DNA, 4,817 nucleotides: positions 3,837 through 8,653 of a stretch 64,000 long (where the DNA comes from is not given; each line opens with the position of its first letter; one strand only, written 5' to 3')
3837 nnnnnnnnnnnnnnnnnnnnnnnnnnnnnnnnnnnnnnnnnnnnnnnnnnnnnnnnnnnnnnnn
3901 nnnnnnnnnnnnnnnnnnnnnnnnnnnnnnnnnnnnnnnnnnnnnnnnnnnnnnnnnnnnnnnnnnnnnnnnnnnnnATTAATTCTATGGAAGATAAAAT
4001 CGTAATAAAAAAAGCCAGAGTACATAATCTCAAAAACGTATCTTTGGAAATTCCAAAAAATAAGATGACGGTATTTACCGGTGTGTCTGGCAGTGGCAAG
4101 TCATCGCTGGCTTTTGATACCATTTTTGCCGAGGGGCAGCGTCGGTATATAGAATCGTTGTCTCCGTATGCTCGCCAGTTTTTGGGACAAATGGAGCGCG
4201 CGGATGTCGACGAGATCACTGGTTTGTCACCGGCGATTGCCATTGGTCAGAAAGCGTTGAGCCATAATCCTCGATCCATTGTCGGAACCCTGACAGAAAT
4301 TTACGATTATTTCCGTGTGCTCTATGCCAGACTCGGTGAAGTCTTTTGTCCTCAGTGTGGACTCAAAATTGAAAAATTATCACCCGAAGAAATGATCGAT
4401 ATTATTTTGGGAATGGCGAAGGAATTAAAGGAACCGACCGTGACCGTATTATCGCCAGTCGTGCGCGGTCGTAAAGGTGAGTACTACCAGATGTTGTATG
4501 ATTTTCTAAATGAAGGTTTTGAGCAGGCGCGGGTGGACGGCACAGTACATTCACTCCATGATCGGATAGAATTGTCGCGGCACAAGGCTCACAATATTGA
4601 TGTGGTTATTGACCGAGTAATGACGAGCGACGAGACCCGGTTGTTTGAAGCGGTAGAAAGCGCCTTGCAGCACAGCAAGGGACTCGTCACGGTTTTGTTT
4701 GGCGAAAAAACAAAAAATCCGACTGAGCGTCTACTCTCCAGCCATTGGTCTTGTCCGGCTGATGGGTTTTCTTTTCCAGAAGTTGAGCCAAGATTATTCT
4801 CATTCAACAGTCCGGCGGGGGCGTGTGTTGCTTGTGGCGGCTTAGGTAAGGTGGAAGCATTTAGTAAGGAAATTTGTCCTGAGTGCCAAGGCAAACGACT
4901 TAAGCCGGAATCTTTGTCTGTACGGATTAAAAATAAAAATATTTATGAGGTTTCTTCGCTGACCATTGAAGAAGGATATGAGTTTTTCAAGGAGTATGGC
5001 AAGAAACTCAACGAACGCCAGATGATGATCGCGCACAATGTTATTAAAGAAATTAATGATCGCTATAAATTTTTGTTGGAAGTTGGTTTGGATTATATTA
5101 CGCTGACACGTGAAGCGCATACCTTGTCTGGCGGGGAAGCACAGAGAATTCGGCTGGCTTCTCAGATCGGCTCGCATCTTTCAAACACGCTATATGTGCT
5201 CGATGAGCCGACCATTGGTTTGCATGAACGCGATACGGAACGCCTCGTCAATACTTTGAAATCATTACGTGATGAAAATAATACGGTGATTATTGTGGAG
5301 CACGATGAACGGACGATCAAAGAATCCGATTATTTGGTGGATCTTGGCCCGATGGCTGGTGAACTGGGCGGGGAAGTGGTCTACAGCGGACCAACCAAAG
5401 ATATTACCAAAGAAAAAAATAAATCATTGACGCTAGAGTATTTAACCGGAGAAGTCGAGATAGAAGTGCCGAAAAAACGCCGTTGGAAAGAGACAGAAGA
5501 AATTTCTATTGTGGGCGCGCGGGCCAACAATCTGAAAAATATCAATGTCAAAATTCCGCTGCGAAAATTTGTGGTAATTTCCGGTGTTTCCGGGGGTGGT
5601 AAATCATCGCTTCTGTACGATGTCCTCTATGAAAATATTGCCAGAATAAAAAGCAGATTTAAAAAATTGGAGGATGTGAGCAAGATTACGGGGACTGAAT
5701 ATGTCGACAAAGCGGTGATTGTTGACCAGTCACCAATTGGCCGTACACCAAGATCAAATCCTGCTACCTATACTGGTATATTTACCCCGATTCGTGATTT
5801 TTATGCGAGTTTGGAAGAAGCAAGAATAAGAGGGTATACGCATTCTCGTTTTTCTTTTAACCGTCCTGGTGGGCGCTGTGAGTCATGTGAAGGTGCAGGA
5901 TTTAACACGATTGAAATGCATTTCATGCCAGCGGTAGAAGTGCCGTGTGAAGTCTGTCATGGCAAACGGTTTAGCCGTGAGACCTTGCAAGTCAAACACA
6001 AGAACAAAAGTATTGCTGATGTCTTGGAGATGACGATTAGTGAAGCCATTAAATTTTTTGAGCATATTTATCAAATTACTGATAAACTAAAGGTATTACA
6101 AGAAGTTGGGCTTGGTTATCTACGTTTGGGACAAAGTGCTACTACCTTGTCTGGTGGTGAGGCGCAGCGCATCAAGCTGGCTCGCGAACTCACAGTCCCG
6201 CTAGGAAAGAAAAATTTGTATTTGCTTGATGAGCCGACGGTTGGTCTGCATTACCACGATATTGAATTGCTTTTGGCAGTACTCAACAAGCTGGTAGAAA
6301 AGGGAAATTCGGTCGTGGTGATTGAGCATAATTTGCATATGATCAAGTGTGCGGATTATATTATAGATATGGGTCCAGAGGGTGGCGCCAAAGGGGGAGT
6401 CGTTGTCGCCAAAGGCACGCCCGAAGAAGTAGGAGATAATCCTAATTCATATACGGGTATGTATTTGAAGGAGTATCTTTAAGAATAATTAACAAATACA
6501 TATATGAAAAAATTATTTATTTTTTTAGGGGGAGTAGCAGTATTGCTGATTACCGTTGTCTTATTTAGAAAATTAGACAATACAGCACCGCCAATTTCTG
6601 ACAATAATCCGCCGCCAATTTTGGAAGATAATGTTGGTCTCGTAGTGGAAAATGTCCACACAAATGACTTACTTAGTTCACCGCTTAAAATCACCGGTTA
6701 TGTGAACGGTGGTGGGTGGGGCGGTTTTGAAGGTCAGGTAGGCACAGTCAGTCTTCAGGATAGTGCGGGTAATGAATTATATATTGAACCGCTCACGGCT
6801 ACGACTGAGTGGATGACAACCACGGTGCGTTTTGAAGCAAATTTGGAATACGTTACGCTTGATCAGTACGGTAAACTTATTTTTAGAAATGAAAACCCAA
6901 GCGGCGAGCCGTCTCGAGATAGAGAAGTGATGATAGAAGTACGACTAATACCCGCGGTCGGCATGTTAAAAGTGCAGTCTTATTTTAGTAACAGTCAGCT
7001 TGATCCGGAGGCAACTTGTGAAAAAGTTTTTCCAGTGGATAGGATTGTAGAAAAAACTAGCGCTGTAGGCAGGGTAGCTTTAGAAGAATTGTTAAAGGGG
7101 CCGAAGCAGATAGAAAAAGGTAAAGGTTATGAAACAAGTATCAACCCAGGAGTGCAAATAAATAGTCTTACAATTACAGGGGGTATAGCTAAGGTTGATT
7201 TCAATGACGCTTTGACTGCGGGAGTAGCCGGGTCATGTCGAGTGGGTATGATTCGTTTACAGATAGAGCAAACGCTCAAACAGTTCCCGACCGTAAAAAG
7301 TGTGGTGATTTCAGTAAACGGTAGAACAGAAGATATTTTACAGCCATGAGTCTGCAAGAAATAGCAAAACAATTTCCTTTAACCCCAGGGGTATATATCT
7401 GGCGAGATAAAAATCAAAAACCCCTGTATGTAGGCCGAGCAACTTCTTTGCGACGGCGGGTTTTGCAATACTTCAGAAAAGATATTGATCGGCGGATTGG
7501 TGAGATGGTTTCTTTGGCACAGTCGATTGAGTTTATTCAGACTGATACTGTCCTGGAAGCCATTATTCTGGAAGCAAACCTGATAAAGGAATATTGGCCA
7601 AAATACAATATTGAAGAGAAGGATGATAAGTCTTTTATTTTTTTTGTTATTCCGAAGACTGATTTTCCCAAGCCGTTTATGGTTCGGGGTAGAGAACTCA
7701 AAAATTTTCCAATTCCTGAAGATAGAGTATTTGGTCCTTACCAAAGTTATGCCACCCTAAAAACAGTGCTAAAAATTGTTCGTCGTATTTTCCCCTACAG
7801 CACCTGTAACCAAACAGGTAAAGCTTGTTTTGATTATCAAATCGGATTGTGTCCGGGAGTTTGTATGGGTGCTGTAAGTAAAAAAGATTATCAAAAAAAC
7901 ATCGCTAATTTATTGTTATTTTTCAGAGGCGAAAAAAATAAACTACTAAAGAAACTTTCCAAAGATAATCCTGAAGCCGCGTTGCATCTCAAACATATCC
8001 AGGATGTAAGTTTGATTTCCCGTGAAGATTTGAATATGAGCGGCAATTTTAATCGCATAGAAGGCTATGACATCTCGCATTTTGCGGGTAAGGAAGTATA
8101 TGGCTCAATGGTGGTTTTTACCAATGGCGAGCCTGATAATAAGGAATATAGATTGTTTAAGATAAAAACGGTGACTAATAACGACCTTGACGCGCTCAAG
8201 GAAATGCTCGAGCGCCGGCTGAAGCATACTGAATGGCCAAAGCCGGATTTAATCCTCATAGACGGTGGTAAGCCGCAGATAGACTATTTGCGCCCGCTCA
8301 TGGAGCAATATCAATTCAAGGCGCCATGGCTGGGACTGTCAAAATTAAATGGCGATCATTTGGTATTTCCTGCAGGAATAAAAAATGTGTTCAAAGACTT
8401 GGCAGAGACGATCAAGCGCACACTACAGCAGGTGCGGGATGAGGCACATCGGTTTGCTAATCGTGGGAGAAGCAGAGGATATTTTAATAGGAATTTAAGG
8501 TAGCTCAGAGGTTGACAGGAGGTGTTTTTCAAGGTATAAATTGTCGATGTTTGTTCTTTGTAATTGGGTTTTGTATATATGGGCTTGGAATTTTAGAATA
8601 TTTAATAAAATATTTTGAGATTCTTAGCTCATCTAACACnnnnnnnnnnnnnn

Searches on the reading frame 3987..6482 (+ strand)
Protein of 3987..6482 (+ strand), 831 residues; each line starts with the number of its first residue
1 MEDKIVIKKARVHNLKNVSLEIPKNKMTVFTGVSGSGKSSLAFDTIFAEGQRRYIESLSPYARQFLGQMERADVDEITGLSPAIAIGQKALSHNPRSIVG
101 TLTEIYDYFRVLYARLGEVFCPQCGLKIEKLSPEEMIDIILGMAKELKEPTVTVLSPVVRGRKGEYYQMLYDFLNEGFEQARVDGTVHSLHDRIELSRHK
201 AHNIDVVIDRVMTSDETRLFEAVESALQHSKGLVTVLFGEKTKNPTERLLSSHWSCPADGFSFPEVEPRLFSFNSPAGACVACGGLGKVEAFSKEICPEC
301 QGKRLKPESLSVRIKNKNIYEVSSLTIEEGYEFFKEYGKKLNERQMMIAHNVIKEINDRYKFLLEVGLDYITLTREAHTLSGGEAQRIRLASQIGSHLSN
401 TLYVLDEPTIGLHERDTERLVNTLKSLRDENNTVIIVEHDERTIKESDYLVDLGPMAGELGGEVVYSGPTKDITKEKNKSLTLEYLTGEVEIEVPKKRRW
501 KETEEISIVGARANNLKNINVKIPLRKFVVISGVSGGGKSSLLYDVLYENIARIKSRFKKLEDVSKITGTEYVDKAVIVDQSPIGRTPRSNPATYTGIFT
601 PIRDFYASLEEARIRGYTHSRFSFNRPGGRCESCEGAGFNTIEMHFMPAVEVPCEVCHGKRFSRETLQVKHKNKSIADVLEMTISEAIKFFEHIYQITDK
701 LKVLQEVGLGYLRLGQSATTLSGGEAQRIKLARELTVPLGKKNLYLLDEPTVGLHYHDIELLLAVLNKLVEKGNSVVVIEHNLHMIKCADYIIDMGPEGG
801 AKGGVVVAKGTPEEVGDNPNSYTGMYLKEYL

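Call 41: search_protein_families(library=pfam, proteins=[window:3987-6482:+], max_evalue=0.00001)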
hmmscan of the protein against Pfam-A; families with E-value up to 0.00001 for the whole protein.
window:3987-6482:+ (831 aa): 7 families
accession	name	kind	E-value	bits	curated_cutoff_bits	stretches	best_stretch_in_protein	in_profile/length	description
PF17760.6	UvrA_inter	-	3e-25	88.7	23.3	1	132-237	2-106/109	UvrA interaction domain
PF00005.33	ABC_tran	-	2.5e-22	80.4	25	0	687-751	79-136/137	ABC transporter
PF02463.25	SMC_N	-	5.2e-13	49.4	40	0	313-452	135-210/220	RecF/RecN/SMC N terminal domain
PF00684.25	DnaJ_CXXCXGXG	-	9.7e-07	29.4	32.7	0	630-660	17-50/65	DnaJ central domain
PF13304.12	AAA_21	-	2.4e-06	28.3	27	0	360-437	221-296/304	AAA domain, putative AbiEii toxin, Type IV TA system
PF13555.12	AAA_29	-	4.7e-06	26.7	27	0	17-41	14-38/61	P-loop containing region of AAA domain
PF03193.22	RsgA_GTPase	-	8.1e-06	26.2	30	0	10-42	92-123/174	RsgA GTPase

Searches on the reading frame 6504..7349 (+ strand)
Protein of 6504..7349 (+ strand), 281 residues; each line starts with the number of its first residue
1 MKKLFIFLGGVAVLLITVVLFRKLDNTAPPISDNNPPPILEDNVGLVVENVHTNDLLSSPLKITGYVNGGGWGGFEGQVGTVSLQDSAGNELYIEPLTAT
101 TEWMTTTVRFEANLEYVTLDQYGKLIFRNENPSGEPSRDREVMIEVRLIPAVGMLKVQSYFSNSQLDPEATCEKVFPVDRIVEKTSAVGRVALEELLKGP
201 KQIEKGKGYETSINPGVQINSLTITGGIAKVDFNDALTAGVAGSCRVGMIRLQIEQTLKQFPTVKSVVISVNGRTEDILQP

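Call 41: search_protein_families(library=pfam, proteins=[window:6504-7349:+], max_evalue=0.00001)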
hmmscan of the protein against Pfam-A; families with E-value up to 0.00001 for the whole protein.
window:6504-7349:+ (281 aa): 1 family
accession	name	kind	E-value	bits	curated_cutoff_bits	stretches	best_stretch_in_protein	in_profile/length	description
PF10646.14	Germane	-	2e-18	67.5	23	1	160-275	3-115/117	Sporulation and spore germination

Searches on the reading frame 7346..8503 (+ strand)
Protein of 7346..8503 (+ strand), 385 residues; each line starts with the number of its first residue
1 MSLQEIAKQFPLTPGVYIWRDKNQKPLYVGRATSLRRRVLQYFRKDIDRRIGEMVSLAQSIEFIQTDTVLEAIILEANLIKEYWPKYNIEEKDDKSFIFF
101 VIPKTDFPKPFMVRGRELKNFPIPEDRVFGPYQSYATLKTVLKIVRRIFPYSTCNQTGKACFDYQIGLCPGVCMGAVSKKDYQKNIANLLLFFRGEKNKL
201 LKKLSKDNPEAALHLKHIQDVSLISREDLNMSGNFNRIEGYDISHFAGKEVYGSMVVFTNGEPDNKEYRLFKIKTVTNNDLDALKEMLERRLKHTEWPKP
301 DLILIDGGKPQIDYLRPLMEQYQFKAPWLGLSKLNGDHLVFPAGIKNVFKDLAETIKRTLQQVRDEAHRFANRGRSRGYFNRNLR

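Call 41: search_protein_families(library=pfam, proteins=[window:7346-8503:+], max_evalue=0.00001)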
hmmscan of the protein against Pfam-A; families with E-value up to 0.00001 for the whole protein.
window:7346-8503:+ (385 aa): 2 families
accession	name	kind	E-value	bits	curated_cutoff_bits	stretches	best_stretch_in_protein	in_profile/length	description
PF08459.17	UvrC_RNaseH_dom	-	2.9e-38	131.7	22.3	1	227-371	2-158/159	UvrC RNAse H endonuclease domain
PF01541.30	GIY-YIG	-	5.5e-08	33.4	22.6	1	15-88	3-78/78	GIY-YIG catalytic domain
